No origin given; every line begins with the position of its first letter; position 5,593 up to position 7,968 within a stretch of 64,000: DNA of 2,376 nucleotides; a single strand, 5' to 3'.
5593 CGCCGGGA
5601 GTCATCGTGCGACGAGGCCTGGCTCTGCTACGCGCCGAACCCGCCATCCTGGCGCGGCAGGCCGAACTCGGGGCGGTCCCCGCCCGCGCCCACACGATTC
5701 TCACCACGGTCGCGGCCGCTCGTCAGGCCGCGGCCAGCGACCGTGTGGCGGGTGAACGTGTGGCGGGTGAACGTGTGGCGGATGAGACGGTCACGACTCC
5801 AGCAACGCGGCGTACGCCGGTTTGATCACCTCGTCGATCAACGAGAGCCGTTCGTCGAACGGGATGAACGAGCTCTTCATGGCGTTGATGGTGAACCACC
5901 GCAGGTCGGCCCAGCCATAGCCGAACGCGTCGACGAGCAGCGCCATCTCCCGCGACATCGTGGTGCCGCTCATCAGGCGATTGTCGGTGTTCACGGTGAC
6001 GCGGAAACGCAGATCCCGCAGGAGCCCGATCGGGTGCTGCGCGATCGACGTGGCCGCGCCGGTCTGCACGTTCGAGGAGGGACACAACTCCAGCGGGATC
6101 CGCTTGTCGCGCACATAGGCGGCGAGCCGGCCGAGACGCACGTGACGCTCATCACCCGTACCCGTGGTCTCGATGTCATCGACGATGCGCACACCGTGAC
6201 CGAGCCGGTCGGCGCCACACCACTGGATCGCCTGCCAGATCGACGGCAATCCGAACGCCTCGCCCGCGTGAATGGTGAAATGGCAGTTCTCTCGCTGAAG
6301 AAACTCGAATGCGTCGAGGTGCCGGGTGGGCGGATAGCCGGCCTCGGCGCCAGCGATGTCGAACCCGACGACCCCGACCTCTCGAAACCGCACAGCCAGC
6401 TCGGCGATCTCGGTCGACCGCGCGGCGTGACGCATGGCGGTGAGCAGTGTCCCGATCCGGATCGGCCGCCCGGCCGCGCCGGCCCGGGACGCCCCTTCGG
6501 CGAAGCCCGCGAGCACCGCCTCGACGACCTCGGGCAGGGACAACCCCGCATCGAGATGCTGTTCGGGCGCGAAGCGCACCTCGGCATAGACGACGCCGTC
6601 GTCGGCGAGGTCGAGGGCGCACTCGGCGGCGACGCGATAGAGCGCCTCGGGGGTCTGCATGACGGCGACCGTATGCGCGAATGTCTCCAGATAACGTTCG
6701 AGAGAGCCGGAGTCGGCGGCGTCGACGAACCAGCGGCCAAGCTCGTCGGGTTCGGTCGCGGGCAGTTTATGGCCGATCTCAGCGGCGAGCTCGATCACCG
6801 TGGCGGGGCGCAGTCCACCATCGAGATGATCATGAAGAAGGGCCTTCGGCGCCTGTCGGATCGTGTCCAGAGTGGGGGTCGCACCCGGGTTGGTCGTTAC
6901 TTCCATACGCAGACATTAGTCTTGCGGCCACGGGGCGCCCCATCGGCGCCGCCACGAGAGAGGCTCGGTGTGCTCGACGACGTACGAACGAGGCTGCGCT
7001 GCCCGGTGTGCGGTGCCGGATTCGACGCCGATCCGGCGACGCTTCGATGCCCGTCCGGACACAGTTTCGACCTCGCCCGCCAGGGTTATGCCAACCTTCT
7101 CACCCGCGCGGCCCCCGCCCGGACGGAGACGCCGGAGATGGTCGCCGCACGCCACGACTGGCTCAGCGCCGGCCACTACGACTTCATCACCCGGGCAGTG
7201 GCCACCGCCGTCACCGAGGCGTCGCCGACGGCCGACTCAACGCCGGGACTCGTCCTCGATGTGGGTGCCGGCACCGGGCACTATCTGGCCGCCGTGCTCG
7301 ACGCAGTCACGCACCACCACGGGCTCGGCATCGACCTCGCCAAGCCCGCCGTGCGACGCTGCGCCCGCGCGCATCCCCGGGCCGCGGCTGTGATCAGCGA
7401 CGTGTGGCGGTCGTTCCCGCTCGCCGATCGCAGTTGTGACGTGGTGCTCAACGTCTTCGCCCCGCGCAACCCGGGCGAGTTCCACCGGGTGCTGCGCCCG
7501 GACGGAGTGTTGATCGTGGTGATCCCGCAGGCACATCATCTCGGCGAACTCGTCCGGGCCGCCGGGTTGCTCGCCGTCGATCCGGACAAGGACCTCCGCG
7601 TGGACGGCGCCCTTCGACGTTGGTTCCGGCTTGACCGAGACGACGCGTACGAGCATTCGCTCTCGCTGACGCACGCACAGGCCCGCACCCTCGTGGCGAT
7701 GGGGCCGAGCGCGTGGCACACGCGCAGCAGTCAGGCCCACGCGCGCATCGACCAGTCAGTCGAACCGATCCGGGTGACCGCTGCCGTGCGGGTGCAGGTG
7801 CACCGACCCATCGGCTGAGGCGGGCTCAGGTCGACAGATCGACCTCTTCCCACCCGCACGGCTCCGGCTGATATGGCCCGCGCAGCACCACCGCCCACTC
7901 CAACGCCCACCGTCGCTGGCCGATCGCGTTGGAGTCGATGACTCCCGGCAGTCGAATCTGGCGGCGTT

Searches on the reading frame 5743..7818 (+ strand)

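Call 64: search_protein_families(library=pfam, proteins=[window:5743-7818:+], max_evalue=0.00001)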
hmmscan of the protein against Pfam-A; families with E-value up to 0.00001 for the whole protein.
window:5743-7818:+ (691 aa): 3 families
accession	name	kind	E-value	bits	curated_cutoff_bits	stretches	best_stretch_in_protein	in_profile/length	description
PF21302.3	Zn_ribbon_RlmA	-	6.3e-11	42.5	27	1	419-453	2-36/44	RlmA, N-terminal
PF13649.12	Methyltransf_25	-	2.9e-09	37.9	27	1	504-588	1-97/97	Methyltransferase domain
PF08241.18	Methyltransf_11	-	3.5e-08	34.4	21.2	1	505-592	1-95/95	Methyltransferase domain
